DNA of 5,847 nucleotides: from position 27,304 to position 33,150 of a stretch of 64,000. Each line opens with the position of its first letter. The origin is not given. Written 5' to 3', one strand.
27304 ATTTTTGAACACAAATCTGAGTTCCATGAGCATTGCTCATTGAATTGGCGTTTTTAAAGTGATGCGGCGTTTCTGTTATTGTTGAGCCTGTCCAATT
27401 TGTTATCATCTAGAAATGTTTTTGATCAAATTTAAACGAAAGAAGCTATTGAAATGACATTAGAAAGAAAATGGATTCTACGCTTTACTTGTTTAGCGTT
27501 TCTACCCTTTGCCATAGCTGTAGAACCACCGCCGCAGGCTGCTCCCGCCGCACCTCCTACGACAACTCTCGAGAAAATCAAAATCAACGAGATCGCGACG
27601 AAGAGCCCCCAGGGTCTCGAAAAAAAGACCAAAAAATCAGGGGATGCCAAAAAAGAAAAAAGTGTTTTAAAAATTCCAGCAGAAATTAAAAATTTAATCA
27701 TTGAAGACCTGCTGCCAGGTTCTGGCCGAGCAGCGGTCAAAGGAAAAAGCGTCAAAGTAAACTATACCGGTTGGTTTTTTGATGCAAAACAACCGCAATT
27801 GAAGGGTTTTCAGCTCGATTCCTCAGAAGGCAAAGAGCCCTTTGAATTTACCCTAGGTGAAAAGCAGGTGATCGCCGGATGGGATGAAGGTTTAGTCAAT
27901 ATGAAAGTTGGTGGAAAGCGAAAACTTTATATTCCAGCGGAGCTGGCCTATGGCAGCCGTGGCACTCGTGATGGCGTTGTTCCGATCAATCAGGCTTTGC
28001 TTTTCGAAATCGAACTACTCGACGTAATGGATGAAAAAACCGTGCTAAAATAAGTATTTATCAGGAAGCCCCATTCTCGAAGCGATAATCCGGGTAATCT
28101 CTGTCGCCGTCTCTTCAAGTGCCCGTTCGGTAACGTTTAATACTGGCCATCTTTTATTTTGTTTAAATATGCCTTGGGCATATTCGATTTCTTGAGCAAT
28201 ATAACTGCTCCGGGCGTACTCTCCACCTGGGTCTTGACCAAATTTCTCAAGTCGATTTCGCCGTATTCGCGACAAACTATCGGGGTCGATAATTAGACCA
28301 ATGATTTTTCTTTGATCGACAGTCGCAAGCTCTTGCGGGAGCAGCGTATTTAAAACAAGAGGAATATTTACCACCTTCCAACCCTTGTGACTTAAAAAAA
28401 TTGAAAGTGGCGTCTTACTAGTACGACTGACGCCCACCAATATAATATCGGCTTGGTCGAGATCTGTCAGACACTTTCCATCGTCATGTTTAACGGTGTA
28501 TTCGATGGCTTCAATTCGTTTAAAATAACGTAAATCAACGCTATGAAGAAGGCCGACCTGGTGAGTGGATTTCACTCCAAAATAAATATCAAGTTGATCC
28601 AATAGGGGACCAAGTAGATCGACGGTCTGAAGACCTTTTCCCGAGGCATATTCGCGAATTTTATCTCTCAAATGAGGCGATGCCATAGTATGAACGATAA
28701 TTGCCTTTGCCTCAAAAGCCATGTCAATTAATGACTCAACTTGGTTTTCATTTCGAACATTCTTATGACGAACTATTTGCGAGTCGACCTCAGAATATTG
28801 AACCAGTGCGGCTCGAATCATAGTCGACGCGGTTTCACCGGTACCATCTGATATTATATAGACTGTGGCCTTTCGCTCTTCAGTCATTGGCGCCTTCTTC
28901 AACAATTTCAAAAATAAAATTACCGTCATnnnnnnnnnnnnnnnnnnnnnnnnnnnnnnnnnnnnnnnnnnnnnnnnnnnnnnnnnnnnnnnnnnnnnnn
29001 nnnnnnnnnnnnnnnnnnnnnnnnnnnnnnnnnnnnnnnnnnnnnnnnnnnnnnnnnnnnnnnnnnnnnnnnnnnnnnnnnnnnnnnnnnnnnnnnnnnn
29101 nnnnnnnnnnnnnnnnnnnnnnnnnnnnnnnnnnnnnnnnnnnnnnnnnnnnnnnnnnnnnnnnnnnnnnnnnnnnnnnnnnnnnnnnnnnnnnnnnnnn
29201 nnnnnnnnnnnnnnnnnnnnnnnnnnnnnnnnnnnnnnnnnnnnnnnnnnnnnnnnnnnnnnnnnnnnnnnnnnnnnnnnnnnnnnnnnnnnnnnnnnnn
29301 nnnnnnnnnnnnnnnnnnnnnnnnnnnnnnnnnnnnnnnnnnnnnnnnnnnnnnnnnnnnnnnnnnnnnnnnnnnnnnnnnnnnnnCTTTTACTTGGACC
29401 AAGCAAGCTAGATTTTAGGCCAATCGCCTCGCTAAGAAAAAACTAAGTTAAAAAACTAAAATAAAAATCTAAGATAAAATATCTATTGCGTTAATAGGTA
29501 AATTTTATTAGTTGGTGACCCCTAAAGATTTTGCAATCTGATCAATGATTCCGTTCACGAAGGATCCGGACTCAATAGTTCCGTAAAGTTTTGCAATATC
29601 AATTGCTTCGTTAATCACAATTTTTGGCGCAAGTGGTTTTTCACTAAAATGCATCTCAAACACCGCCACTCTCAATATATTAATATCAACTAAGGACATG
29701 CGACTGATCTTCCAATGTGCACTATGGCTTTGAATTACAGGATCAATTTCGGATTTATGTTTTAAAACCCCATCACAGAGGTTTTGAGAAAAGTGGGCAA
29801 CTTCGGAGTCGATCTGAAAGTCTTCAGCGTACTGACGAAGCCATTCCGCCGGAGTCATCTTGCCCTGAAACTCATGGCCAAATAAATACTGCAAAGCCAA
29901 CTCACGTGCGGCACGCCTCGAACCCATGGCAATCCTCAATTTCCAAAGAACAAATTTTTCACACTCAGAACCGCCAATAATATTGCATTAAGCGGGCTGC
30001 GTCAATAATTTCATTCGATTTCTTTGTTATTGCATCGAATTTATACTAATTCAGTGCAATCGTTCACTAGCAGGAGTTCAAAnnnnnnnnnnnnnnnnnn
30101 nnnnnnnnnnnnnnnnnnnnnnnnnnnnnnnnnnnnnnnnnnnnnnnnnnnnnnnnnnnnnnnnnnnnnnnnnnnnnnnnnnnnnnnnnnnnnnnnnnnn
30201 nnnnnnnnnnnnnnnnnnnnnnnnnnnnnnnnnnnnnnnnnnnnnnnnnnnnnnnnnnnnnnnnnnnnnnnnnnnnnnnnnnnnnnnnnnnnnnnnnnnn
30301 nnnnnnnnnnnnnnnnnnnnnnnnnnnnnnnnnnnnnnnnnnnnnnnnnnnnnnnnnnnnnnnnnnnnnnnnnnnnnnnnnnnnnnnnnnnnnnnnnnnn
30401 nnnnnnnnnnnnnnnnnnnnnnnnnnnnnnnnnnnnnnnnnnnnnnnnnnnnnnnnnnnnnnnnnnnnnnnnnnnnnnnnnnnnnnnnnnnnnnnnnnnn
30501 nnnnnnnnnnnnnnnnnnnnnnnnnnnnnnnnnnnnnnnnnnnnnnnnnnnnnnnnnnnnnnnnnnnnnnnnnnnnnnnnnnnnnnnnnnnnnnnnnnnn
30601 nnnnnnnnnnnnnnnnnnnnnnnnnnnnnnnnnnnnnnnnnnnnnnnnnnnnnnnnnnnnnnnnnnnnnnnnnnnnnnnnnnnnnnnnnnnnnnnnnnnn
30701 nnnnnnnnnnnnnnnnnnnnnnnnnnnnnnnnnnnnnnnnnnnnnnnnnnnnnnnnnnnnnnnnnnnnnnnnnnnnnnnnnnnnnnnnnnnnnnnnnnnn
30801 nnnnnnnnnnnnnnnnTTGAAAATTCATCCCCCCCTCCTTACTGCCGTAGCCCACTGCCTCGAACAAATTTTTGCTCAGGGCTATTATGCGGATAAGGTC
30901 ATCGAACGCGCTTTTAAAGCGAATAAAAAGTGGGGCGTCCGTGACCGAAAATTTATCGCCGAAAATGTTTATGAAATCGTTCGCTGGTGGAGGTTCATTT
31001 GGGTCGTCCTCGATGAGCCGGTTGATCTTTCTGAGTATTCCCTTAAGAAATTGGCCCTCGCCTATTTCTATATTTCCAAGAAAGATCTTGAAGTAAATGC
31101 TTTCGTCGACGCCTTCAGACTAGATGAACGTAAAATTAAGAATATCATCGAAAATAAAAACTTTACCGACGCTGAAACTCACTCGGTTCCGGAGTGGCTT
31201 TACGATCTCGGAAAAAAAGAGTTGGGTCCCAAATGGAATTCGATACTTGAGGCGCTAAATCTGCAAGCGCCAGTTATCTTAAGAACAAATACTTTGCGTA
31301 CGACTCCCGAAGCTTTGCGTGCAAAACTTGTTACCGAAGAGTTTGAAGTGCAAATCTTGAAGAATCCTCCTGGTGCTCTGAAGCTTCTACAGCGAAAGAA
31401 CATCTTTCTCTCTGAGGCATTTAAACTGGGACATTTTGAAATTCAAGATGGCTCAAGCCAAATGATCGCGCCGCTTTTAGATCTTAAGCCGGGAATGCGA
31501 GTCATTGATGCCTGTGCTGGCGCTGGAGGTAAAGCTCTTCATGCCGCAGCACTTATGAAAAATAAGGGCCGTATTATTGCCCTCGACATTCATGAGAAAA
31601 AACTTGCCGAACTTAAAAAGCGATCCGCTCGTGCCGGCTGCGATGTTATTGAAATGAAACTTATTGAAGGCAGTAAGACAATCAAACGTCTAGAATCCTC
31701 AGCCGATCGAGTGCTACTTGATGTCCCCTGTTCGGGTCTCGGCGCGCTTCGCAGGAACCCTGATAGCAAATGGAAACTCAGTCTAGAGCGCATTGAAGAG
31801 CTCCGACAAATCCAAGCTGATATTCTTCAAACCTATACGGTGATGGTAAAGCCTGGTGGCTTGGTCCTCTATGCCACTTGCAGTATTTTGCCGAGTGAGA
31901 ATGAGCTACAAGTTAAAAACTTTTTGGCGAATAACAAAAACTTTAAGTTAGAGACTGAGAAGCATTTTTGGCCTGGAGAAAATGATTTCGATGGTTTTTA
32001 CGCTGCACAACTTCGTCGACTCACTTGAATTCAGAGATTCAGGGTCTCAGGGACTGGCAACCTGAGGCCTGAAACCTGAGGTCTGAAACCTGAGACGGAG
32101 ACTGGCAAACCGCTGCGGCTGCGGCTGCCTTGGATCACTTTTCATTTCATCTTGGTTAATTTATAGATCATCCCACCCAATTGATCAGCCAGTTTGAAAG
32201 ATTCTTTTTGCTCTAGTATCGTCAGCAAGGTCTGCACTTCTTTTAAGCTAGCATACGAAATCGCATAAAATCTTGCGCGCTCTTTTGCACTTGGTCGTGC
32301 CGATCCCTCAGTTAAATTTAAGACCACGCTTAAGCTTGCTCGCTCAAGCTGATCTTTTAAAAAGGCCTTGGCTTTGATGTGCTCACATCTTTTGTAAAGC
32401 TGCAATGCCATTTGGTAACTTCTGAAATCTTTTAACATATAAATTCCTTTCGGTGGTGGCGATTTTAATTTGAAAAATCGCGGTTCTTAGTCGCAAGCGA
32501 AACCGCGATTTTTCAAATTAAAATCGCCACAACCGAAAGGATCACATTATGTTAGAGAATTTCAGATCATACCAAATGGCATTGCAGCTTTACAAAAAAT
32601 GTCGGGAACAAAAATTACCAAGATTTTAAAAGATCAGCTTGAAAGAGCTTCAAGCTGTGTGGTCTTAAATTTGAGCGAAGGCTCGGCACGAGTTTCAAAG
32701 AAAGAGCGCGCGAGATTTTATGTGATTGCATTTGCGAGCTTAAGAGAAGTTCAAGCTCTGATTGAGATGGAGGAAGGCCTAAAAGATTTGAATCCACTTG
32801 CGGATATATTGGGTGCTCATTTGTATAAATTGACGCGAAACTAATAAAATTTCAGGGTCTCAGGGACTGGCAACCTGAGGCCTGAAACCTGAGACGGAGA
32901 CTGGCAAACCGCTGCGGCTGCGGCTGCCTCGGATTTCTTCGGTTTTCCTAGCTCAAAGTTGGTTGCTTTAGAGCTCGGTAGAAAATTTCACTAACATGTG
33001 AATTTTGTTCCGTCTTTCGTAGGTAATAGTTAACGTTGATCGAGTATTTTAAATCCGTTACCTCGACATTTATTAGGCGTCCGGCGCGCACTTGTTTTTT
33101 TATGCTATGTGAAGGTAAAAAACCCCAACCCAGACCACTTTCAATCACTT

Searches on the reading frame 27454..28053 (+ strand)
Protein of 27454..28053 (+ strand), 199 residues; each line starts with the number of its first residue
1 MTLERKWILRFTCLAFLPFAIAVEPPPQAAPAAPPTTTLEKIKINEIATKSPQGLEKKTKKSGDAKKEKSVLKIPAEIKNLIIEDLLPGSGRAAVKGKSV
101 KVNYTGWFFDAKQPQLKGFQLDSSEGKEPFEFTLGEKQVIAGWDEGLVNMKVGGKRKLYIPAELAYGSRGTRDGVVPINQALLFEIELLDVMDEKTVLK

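Call 88: search_protein_families(library=pfam, proteins=[window:27454-28053:+], max_evalue=0.00001)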
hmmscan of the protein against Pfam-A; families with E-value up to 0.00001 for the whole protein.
window:27454-28053:+ (199 aa): 1 family
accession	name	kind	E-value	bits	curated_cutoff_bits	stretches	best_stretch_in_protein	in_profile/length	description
PF00254.34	FKBP_C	-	3.4e-28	98.3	21.1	1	92-189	3-94/94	FKBP-type peptidyl-prolyl cis-trans isomerase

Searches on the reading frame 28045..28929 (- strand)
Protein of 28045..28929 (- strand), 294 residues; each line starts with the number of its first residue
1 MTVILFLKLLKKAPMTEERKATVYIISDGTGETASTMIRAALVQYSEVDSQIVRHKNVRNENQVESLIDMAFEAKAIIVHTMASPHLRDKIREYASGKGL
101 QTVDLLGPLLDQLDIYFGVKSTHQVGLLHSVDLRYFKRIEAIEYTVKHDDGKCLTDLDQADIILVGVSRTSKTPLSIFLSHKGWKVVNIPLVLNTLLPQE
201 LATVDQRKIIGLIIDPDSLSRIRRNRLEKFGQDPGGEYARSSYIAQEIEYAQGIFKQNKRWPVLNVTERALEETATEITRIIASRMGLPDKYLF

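Call 88: search_protein_families(library=pfam, proteins=[window:28045-28929:-], max_evalue=0.00001)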
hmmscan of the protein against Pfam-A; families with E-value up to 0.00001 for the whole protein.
window:28045-28929:- (294 aa): 1 family
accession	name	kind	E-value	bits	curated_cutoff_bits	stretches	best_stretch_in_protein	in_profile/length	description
PF03618.20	Kinase-PPPase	-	1.5e-91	307.1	23.5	1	23-278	1-255/256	Kinase/pyrophosphorylase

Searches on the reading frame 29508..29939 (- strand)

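Call 88: search_protein_families(library=pfam, proteins=[window:29508-29939:-], max_evalue=0.00001)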
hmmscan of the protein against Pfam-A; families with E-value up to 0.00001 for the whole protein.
window:29508-29939:- (143 aa): 1 family
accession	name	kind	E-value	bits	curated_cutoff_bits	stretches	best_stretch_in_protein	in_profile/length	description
PF01029.23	NusB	-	6.7e-32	111.1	23.1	1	10-137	2-133/133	NusB family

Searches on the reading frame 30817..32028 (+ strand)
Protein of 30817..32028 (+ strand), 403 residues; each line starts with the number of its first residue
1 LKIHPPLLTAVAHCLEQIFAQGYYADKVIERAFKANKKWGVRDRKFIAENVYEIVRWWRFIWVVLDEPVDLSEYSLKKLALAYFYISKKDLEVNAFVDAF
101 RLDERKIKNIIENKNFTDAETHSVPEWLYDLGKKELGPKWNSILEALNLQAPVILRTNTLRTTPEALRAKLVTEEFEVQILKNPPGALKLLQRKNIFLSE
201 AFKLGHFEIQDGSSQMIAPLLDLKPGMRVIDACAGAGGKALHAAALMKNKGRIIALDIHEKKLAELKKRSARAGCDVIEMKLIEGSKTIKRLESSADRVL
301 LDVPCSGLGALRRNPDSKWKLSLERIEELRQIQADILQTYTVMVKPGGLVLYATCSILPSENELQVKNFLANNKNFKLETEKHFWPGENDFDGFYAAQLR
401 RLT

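Call 13: search_protein_families(library=pfam, proteins=[window:30817-32028:+])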
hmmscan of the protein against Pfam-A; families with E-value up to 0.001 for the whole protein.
window:30817-32028:+ (403 aa): 7 families
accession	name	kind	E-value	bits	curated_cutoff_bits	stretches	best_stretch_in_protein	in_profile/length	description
PF01189.24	Methyltr_RsmB-F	-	2.9e-44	151.6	27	1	220-400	3-199/199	16S rRNA methyltransferase RsmB/F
PF22458.1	RsmF-B_ferredox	-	3.6e-13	49.9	27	1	125-195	2-72/74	Methyltr_RsmF/B-like, ferredoxin-like domain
PF13847.12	Methyltransf_31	-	8.7e-08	32.4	27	1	224-373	2-126/145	Methyltransferase domain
PF01209.24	Ubie_methyltran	-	9.2e-05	22.3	20.1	1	220-280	42-102/233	ubiE/COQ5 methyltransferase family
PF01728.25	FtsJ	-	0.00021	21.7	24.1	1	223-304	19-100/181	FtsJ-like methyltransferase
PF13649.12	Methyltransf_25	-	0.00037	21.6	27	1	229-285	1-53/97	Methyltransferase domain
PF01135.25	PCMT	-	0.00041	20.6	20.3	1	216-282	64-130/210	Protein-L-isoaspartate(D-aspartate) O-methyltransferase (PCMT)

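Call 66: find_homologous_proteins(query=window:30817-32028:+, max_evalue=1e-60)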
Query window:30817-32028:+ (403 aa): 7980 proteins with E <= 1e-60 among 8000 candidates; the best 120 are listed.
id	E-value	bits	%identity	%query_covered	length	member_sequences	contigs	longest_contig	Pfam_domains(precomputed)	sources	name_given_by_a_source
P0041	1.0e-253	859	93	100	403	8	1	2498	PF13847.13,PF01189.24,PF22458.2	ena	-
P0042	1.6e-247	839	90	100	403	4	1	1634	PF13847.13,PF01189.24,PF22458.2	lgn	-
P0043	3.7e-231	785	85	100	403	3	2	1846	PF13847.13,PF01189.24,PF22458.2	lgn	-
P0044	3.9e-145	502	55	100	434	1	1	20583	PF13847.13,PF01189.24,PF22458.2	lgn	-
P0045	8.8e-144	497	58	100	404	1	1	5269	PF13847.13,PF01189.24,PF22458.2,PF01209.25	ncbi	-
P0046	4.1e-143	495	57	100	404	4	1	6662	PF13847.13,PF01189.24,PF22458.2,PF01728.26,PF01209.25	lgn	-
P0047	1.0e-142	494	57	100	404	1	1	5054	PF13847.13,PF01189.24,PF22458.2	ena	-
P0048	3.3e-141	489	86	63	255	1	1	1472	PF13847.13,PF01189.24,PF22458.2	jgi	jgi:16S rRNA (cytosine967-C5)-methyltransferase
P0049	1.3e-140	487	55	100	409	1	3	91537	PF13847.13,PF13649.13,PF01189.24,PF22458.2,PF01728.26,PF01209.25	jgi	jgi:16S rRNA (cytosine967-C5)-methyltransferase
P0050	1.7e-138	480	56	100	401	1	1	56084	PF13847.13,PF01189.24,PF22458.2,PF01209.25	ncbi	-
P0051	2.8e-138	479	56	100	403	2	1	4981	PF13847.13,PF01189.24,PF22458.2,PF01728.26,PF01209.25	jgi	jgi:16S rRNA (cytosine967-C5)-methyltransferase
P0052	3.2e-138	479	57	100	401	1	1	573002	PF13847.13,PF01189.24,PF22458.2,PF01728.26,PF01209.25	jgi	jgi:16S rRNA (cytosine967-C5)-methyltransferase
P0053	6.2e-138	478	56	100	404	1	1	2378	PF13847.13,PF01189.24,PF22458.2,PF01728.26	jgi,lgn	jgi:16S rRNA (cytosine967-C5)-methyltransferase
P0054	1.0e-137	477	56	100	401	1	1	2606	PF13847.13,PF01189.24,PF22458.2,PF01728.26,PF01209.25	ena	-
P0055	6.4e-137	475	57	99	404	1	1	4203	PF13847.13,PF13649.13,PF01189.24,PF22458.2,PF01728.26,PF01209.25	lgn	-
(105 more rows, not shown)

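Call 67: find_encoding_contigs(protein=P0041, flank=10000, max_places=10)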
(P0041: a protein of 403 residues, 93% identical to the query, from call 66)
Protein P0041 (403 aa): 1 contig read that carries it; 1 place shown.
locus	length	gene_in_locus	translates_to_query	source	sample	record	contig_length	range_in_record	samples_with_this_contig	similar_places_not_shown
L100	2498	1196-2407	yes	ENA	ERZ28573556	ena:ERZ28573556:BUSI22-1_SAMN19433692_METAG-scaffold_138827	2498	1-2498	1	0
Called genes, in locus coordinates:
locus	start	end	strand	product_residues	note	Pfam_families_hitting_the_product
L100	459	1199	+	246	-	-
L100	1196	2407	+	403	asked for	PF22458:RsmF-B_ferredox, PF01189:Methyltr_RsmB-F, PF13847:Methyltransf_31 (weak)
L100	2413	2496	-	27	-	?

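Call 85: find_encoding_contigs(protein=P0043, flank=10000, max_places=10)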
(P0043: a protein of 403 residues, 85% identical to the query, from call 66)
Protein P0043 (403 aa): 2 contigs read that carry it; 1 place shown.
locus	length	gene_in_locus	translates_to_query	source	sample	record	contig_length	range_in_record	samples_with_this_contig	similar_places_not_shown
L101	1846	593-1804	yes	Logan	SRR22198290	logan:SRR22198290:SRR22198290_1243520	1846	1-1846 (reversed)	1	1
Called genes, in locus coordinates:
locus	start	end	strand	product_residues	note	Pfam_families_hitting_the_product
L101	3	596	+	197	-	?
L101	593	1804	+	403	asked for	PF22458:RsmF-B_ferredox, PF01189:Methyltr_RsmB-F, PF13847:Methyltransf_31 (faint)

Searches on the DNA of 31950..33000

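Call 96: search_rna_families(source=window, start=31950, end=33000, threshold=evalue, max_evalue=1)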
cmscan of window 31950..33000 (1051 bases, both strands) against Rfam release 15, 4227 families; matches with E-value up to 1: 18.
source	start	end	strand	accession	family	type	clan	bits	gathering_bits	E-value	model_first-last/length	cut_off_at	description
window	32381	32607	+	RF04097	MIR2630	Gene; miRNA;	-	84.7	144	4.3e-17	1-229/229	no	MIR2630 microRNA precursor family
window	32380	32606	-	RF04097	MIR2630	Gene; miRNA;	-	82.9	144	1.2e-16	1-229/229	no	MIR2630 microRNA precursor family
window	32447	32539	+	RF01061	mir-548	Gene; miRNA;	-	56.2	90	2.2e-10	1-84/84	no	mir-548 microRNA precursor family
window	32438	32546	-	RF04174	MIR4208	Gene; miRNA;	-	47.6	140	5.8e-06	1-191/191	no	MIR4208 microRNA precursor family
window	32428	32560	+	RF04174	MIR4208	Gene; miRNA;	-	45.7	140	1.5e-05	1-191/191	no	MIR4208 microRNA precursor family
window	32432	32555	+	RF04205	MIR2606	Gene; miRNA;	-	42.3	139.7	8.2e-05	1-165/165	no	MIR2606 microRNA precursor family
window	32439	32549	+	RF04127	MIR8007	Gene; miRNA;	-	38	195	2.5e-05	1-226/226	no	MIR8007 microRNA precursor family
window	32383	32614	+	RF02777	OppA_thermometer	Cis-reg; thermoregulator;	-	33.7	290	7.4e-07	1-304/304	no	OppA 5' UTR thermometer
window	32440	32547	+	RF03926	MIR1435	Gene; miRNA;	-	33.3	94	0.0072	1-186/186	no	MIR1435 microRNA precursor family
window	32429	32559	+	RF04150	MIR2655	Gene; miRNA;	-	31.5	122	0.012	1-267/267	no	MIR2655 microRNA precursor family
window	32463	32523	-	RF01061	mir-548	Gene; miRNA;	-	30.3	90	0.0014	1-84/84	no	mir-548 microRNA precursor family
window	32439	32546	-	RF03926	MIR1435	Gene; miRNA;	-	28.1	94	0.088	1-186/186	no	MIR1435 microRNA precursor family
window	32445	32541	+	RF03287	mir-5904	Gene; miRNA;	-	27.2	73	0.0037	1-84/84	no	mir-5904 microRNA precursor family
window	32428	32558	-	RF04150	MIR2655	Gene; miRNA;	-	24.8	122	0.21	1-267/267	no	MIR2655 microRNA precursor family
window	32465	32523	-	RF00979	mir-553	Gene; miRNA;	-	23.9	82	0.075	1-62/62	no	mir-553 microRNA precursor family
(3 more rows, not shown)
